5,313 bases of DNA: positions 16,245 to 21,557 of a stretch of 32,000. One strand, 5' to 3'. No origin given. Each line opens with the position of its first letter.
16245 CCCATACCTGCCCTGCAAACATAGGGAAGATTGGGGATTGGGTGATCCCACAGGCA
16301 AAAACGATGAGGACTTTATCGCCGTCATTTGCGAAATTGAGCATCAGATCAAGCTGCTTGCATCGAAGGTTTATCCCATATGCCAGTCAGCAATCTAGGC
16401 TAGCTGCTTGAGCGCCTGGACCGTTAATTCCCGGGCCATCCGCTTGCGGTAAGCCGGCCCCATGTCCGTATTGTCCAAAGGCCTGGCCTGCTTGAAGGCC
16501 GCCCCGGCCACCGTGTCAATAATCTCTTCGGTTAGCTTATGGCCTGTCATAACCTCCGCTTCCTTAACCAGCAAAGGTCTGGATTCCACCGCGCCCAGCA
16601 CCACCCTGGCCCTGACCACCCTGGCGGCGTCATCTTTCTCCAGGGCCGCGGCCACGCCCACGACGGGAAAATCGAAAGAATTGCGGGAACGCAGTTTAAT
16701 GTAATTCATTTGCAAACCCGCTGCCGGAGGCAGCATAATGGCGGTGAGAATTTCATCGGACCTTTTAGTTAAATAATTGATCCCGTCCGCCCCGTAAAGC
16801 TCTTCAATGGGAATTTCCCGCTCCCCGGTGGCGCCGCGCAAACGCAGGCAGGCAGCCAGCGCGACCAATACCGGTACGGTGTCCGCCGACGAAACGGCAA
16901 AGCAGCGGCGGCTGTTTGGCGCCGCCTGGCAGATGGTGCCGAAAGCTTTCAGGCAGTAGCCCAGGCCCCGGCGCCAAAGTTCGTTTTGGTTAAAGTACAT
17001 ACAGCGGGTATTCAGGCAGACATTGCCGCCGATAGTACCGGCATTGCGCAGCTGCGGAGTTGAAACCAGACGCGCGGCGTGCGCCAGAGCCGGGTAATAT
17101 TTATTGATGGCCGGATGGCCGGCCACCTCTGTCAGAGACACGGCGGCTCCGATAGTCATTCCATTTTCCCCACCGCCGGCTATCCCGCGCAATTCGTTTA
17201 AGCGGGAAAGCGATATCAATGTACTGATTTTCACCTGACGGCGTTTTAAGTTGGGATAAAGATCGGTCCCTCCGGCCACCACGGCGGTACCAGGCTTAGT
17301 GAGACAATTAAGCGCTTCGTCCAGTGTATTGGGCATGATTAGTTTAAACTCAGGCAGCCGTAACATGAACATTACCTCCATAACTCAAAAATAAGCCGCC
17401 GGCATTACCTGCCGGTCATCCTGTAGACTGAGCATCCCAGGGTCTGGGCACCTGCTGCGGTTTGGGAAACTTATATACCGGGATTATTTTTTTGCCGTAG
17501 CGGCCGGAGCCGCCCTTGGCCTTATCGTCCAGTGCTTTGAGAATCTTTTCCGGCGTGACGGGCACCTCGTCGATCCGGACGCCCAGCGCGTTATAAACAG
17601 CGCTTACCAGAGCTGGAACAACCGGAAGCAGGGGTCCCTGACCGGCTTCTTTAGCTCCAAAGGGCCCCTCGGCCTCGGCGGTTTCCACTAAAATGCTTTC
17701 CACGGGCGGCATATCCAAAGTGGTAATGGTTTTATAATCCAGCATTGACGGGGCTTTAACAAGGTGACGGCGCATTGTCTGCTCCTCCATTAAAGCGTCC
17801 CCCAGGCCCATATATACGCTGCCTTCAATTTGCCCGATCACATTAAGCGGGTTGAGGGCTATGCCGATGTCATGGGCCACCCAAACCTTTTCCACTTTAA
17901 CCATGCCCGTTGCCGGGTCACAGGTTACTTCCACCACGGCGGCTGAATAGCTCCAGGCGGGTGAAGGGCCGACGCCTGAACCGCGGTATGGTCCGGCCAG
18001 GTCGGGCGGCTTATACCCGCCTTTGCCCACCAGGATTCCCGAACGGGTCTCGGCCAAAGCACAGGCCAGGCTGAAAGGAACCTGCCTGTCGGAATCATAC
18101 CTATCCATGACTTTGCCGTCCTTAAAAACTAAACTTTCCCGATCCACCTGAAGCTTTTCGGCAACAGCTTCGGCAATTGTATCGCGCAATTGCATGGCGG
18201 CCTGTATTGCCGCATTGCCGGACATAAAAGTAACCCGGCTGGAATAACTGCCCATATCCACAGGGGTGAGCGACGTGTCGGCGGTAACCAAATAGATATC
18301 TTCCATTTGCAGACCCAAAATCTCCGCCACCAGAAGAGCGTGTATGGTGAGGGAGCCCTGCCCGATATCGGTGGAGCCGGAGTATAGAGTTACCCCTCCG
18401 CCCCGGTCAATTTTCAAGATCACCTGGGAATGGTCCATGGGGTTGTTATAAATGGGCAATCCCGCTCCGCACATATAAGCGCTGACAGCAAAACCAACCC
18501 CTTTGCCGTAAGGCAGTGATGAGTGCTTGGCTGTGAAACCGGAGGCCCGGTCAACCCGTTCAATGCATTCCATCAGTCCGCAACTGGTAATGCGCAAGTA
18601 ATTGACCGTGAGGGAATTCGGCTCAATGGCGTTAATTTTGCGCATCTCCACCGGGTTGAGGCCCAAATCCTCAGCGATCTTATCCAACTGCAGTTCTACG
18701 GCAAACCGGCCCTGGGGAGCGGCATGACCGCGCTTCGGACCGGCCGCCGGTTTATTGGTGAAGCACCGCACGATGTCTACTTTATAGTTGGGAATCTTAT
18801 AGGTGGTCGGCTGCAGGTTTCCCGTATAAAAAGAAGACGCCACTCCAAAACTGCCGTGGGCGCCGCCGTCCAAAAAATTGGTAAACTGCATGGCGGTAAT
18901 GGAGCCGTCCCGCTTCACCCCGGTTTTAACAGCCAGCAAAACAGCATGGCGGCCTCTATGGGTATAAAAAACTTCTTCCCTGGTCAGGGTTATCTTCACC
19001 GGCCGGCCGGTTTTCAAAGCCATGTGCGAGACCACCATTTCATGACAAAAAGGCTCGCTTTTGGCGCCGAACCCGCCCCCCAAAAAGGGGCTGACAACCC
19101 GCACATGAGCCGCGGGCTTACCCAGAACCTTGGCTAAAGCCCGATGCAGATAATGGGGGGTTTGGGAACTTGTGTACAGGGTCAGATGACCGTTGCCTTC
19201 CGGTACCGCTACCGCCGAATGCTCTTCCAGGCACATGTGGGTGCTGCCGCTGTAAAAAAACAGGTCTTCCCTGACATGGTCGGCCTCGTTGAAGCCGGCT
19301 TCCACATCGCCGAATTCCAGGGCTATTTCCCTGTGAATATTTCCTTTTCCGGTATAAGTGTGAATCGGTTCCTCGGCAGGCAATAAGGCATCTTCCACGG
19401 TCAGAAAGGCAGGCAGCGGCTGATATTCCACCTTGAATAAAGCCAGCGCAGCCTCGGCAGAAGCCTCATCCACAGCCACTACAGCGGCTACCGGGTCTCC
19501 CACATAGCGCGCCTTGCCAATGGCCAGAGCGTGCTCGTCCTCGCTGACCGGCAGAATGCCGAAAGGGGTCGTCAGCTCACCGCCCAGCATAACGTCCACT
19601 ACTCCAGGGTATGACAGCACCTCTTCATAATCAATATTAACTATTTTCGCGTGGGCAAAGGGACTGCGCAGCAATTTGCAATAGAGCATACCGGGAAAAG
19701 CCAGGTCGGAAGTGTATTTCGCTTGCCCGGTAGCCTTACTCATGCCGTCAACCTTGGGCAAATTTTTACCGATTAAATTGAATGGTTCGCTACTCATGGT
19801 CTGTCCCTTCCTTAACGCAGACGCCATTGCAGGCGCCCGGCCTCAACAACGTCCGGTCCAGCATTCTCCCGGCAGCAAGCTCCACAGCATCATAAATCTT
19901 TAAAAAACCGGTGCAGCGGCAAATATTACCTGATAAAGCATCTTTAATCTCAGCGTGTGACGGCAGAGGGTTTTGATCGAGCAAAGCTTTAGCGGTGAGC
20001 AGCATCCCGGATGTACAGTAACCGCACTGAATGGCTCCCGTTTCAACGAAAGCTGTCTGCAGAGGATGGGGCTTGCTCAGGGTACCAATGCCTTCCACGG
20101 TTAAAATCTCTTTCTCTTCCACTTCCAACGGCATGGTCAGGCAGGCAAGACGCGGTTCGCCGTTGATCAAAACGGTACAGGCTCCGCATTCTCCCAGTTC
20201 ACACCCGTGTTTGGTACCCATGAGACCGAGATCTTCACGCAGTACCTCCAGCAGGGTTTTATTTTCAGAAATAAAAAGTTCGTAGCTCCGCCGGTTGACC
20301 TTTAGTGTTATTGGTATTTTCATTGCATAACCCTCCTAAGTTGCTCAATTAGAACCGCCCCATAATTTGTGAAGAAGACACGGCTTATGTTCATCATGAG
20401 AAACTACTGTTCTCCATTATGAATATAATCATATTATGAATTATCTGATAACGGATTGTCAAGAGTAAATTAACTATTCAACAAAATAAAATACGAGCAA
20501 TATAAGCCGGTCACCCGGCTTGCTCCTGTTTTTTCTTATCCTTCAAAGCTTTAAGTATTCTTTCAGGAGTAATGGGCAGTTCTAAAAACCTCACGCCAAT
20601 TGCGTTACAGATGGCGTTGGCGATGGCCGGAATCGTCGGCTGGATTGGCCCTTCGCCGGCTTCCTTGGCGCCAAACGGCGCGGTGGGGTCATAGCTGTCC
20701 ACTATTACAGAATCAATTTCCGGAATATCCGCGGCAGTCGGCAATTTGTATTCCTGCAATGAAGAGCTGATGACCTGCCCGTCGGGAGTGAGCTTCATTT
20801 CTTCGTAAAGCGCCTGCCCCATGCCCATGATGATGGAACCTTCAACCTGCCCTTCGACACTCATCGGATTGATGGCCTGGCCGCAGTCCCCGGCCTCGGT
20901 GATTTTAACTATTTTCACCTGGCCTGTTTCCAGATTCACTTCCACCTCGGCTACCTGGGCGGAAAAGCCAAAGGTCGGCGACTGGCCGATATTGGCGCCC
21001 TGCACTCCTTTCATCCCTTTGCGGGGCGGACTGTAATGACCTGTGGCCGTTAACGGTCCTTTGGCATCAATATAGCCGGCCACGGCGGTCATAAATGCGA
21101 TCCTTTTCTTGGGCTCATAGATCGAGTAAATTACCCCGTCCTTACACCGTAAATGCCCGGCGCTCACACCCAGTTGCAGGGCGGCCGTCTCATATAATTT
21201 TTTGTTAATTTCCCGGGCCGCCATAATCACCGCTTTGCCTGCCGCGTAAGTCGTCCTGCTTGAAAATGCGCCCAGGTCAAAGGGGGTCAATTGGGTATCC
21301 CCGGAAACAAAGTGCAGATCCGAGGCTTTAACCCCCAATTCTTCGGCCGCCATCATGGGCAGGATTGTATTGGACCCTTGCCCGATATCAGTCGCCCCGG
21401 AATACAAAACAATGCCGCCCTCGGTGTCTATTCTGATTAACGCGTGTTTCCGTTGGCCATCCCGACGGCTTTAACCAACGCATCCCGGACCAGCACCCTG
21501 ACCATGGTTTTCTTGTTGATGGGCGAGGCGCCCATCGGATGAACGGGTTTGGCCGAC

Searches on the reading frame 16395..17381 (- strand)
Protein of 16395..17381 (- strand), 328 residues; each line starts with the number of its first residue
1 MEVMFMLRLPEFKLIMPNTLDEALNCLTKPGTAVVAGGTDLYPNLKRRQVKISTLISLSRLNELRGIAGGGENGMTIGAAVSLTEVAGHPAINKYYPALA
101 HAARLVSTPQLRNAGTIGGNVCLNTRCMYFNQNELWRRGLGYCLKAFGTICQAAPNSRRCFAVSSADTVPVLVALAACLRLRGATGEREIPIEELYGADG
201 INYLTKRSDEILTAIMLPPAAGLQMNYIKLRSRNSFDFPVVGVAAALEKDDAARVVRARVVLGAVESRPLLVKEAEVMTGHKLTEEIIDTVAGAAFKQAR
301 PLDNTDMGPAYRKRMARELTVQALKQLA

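Call 29: search_protein_families(library=pfam, proteins=[window:16395-17381:-], max_evalue=0.001)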
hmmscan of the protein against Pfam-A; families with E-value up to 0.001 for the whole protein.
window:16395-17381:- (328 aa): 2 families
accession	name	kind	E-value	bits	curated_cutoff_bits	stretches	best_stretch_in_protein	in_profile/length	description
PF00941.27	FAD_binding_5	-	1.3e-40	139.5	27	1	11-219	2-169/170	FAD binding domain in molybdopterin dehydrogenase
PF03450.22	CO_deh_flav_C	-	5.7e-13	49.3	25.5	1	229-326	4-101/102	CO dehydrogenase flavoprotein C-terminal domain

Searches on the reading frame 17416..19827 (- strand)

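Call 29: search_protein_families(library=pfam, proteins=[window:17416-19827:-], max_evalue=0.001)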
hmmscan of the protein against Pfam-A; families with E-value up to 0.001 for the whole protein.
window:17416-19827:- (803 aa): 3 families
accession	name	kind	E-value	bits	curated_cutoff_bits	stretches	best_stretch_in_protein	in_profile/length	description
PF02738.23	MoCoBD_1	-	4.3e-74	249.1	27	1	163-400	8-244/244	Molybdopterin cofactor-binding domain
PF20256.3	MoCoBD_2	-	3.8e-63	214.1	27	1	442-707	25-283/283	Molybdopterin cofactor-binding domain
PF01315.27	Ald_Xan_dh_C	-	5.5e-27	94.7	31.3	1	33-139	1-110/110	Aldehyde oxidase and xanthine dehydrogenase, a/b hammerhead domain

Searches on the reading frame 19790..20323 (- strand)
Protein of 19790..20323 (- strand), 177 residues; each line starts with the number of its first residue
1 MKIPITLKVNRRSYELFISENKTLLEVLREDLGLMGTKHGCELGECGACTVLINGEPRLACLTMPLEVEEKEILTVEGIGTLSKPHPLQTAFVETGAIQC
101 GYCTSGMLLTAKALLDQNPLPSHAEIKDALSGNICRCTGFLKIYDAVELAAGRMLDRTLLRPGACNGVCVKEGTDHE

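Call 29: search_protein_families(library=pfam, proteins=[window:19790-20323:-], max_evalue=0.001)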
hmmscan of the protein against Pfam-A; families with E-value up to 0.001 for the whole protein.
window:19790-20323:- (177 aa): 3 families
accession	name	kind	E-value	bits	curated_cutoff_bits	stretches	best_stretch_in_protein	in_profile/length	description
PF01799.25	Fer2_2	-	6e-30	103.6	30.3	1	75-148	1-75/75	[2Fe-2S] binding domain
PF00111.32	Fer2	-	6e-09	36.2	21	1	9-65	3-76/77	2Fe-2S iron-sulfur cluster binding domain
PF13085.11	Fer2_3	-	2.4e-07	31.2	27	1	33-77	44-87/107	2Fe-2S iron-sulfur cluster binding domain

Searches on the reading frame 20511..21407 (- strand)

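Call 29: search_protein_families(library=pfam, proteins=[window:20511-21407:-], max_evalue=0.001)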
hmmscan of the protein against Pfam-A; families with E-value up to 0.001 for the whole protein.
window:20511-21407:- (298 aa): 1 family
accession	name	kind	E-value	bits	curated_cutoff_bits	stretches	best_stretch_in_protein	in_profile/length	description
PF20256.3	MoCoBD_2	-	5.1e-67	226.8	27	1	2-229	63-283/283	Molybdopterin cofactor-binding domain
